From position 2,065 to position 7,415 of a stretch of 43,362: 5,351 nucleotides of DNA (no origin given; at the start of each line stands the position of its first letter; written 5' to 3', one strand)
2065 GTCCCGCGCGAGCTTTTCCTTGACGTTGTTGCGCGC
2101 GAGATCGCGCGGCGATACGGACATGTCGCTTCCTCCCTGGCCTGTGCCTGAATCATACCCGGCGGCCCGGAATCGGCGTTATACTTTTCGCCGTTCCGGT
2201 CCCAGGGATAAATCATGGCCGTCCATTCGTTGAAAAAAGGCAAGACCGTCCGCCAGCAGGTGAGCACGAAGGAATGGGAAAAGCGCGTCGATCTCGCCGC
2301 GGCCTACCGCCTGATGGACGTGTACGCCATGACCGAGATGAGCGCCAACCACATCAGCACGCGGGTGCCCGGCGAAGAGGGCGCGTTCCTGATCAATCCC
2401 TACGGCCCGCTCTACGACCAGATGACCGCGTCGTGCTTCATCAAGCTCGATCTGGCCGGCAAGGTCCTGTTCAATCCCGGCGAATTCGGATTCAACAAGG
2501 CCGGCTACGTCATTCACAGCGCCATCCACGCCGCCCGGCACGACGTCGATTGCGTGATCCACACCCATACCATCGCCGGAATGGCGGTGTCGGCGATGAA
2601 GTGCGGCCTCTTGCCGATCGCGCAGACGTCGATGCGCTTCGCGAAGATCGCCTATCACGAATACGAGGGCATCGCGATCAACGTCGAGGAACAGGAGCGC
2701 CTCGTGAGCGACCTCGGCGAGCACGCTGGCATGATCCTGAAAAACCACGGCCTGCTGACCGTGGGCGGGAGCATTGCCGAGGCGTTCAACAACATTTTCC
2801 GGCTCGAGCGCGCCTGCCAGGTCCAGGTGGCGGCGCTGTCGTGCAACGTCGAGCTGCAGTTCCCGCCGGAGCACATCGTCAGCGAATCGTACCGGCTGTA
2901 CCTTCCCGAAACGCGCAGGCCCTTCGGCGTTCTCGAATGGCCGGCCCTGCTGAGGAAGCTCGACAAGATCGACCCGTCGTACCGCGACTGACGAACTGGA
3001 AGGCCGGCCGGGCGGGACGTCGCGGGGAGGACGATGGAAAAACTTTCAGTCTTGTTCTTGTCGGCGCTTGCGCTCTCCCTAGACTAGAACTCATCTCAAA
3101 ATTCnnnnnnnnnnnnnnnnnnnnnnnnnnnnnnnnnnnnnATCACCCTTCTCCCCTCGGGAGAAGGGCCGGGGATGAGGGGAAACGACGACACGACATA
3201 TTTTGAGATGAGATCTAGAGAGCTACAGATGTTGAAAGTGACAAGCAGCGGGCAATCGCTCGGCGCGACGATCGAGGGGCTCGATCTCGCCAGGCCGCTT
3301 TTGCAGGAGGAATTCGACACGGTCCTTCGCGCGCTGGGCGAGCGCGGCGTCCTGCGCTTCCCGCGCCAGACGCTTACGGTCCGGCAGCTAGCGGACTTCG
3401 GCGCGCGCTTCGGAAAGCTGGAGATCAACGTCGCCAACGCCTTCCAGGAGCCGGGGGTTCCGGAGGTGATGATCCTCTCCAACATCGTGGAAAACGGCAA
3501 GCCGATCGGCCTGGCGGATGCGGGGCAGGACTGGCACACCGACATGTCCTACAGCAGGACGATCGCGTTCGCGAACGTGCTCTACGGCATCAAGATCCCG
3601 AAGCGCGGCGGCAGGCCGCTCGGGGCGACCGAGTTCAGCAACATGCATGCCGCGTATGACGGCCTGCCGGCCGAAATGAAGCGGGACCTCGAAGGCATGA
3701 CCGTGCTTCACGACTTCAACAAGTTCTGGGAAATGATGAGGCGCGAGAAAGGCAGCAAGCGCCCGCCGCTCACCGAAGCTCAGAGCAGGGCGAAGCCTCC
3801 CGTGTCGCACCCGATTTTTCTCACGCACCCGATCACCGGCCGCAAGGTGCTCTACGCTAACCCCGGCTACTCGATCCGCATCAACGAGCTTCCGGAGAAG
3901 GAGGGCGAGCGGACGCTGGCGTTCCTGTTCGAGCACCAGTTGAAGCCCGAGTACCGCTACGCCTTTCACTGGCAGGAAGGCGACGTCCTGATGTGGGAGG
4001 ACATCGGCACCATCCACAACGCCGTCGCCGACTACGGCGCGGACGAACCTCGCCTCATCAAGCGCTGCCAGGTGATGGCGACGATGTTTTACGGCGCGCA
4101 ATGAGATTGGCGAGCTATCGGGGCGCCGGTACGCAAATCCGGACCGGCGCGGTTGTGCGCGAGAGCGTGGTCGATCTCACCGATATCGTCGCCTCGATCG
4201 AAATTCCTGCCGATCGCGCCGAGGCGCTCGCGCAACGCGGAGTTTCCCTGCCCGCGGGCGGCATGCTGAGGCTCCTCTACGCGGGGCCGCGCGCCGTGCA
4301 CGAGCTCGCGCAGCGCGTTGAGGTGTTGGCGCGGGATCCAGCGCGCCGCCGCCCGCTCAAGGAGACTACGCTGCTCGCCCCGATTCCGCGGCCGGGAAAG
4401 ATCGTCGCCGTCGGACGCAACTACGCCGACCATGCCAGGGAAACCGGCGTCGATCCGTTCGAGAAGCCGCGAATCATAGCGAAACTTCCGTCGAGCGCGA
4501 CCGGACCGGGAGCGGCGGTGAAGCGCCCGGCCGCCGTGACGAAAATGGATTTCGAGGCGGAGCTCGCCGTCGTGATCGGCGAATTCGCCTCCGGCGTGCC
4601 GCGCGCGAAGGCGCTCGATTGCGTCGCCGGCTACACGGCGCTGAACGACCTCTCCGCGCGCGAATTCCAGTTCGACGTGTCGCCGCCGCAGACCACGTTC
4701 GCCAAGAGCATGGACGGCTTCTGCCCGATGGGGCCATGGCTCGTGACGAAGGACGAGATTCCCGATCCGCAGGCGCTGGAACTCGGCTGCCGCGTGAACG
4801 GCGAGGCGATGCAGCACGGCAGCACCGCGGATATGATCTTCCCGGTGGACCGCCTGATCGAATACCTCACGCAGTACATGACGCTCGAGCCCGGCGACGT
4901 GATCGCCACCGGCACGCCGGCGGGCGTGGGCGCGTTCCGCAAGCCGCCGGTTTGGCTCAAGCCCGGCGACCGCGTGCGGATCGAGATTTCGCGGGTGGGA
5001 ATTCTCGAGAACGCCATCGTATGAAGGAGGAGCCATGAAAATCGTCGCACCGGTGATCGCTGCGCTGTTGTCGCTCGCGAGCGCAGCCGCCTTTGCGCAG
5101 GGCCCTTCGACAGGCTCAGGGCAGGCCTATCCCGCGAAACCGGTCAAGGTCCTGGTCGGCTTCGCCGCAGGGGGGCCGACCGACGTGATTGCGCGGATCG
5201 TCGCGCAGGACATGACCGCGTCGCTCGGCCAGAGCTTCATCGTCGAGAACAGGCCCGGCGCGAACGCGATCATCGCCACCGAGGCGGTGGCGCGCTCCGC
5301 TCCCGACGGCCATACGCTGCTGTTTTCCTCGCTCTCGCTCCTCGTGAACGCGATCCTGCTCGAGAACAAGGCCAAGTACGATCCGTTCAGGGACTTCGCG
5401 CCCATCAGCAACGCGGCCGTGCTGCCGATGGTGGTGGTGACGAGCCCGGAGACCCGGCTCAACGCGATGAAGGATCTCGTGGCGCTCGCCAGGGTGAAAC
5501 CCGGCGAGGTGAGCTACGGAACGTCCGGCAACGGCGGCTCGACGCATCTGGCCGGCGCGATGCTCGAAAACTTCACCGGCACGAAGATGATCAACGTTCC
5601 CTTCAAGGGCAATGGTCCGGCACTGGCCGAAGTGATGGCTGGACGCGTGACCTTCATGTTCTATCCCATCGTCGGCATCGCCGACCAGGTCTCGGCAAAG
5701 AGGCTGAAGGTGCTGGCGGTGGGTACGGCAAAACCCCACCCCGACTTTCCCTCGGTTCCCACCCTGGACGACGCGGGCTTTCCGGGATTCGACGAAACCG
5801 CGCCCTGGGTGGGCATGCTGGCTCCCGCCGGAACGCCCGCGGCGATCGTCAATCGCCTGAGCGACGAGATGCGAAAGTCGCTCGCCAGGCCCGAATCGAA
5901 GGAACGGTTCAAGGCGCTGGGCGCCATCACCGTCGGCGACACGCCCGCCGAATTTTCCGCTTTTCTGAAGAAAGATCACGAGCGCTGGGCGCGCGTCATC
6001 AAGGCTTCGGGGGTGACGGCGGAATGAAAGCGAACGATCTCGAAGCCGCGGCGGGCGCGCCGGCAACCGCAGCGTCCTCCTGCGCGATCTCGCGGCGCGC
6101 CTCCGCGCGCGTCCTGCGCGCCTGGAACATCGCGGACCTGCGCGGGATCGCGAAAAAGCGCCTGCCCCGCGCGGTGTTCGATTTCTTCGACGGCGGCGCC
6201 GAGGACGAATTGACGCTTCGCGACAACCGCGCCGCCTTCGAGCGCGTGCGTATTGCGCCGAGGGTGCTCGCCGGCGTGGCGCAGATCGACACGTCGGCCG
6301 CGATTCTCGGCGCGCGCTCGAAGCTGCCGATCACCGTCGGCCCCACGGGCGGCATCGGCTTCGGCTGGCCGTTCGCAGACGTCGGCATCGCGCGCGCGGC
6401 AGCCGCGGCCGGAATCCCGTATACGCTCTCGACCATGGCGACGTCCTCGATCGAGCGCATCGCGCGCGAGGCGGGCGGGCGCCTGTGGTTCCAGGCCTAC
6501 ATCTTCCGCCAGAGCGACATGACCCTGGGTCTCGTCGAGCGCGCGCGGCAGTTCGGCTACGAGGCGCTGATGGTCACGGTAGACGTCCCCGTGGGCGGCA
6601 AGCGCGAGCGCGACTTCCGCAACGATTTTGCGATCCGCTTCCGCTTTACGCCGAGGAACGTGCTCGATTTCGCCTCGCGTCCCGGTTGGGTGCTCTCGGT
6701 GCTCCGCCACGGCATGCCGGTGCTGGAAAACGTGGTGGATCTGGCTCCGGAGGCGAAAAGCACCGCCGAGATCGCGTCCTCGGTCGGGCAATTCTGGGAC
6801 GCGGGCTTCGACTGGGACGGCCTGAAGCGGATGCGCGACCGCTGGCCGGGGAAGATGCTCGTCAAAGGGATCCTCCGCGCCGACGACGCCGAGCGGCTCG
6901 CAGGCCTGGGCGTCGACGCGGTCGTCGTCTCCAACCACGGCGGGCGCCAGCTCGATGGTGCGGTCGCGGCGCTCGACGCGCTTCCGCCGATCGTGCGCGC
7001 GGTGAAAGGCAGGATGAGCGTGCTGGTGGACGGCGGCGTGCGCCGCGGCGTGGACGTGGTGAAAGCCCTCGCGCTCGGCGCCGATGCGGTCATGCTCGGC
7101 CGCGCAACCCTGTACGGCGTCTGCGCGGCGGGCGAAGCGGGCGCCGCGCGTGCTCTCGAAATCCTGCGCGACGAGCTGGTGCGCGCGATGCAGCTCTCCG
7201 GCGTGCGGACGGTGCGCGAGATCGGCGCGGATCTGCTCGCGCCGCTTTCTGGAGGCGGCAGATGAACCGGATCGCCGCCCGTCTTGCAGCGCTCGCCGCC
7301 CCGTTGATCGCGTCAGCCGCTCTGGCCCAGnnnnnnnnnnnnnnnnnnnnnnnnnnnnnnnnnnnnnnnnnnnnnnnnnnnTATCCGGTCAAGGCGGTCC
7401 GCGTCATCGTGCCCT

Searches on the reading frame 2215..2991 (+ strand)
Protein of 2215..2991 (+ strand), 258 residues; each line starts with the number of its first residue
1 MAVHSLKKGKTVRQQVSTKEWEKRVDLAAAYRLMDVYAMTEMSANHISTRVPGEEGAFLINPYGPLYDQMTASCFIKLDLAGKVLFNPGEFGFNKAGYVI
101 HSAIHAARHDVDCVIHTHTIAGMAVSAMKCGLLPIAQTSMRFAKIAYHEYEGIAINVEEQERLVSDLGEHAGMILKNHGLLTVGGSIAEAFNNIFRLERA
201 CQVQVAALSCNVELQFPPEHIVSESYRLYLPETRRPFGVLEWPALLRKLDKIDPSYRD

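Call 20: search_protein_families(library=pfam, proteins=[window:2215-2991:+], max_evalue=0.001)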
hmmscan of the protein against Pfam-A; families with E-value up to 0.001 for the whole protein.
window:2215-2991:+ (258 aa): 1 family
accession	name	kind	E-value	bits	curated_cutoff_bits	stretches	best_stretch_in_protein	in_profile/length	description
PF00596.27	Aldolase_II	-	4.4e-46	157.5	22.2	1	26-205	2-183/183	Class II Aldolase and Adducin N-terminal domain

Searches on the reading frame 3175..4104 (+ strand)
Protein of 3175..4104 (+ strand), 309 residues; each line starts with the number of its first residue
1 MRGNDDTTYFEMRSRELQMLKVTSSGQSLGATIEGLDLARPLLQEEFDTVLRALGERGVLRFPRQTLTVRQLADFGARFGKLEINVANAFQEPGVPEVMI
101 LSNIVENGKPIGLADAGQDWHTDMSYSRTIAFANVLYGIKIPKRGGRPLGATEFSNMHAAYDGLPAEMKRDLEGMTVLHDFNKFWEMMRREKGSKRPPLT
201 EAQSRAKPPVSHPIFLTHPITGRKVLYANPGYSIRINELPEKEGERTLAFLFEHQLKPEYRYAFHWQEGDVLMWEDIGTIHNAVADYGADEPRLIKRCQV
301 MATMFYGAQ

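Call 20: search_protein_families(library=pfam, proteins=[window:3175-4104:+], max_evalue=0.001)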
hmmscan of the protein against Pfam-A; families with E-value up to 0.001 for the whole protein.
window:3175-4104:+ (309 aa): 1 family
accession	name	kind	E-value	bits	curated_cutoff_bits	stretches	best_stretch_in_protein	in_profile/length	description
PF02668.22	TauD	-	2.8e-54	185.2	27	1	25-298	5-266/267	Taurine catabolism dioxygenase TauD, TfdA family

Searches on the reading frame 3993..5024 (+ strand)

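Call 20: search_protein_families(library=pfam, proteins=[window:3993-5024:+], max_evalue=0.001)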
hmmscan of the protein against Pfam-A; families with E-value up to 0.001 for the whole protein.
window:3993-5024:+ (343 aa): 1 family
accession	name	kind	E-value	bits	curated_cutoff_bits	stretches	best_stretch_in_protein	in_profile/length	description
PF01557.24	FAA_hydrolase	-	6.4e-73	245.4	23.9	1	136-343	1-214/214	Fumarylacetoacetate (FAA) hydrolase C-terminal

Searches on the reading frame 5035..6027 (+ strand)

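Call 20: search_protein_families(library=pfam, proteins=[window:5035-6027:+], max_evalue=0.001)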
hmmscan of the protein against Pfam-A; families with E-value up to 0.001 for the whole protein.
window:5035-6027:+ (330 aa): 1 family
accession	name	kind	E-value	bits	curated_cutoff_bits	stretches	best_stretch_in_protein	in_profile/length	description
PF03401.19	TctC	-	5.9e-59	200.3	27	1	52-326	1-273/274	Tripartite tricarboxylate transporter family receptor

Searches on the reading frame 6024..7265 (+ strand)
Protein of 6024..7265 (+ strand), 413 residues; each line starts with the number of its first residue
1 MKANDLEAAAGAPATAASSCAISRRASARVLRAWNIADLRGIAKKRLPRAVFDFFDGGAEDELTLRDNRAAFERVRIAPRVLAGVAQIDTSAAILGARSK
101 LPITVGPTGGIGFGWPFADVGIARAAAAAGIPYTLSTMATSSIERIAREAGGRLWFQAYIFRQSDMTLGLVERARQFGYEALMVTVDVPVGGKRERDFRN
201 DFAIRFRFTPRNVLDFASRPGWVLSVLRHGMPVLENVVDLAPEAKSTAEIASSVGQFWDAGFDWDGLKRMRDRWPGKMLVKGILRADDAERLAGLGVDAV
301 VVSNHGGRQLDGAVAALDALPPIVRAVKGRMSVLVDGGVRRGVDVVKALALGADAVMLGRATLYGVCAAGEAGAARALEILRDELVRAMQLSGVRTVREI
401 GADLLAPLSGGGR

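Call 20: search_protein_families(library=pfam, proteins=[window:6024-7265:+], max_evalue=0.001)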
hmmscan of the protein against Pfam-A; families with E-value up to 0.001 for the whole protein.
window:6024-7265:+ (413 aa): 3 families
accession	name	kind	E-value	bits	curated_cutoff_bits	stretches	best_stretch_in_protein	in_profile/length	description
PF01070.24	FMN_dh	-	1.5e-134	448.9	24.9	1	43-405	1-348/350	FMN-dependent dehydrogenase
PF01645.23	Glu_synthase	-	1.7e-06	27.9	20.4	1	326-364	271-309/369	Conserved region in glutamate synthase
PF00478.31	IMPDH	-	1.7e-06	27.7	25.6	1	285-361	155-238/345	IMP dehydrogenase / GMP reductase domain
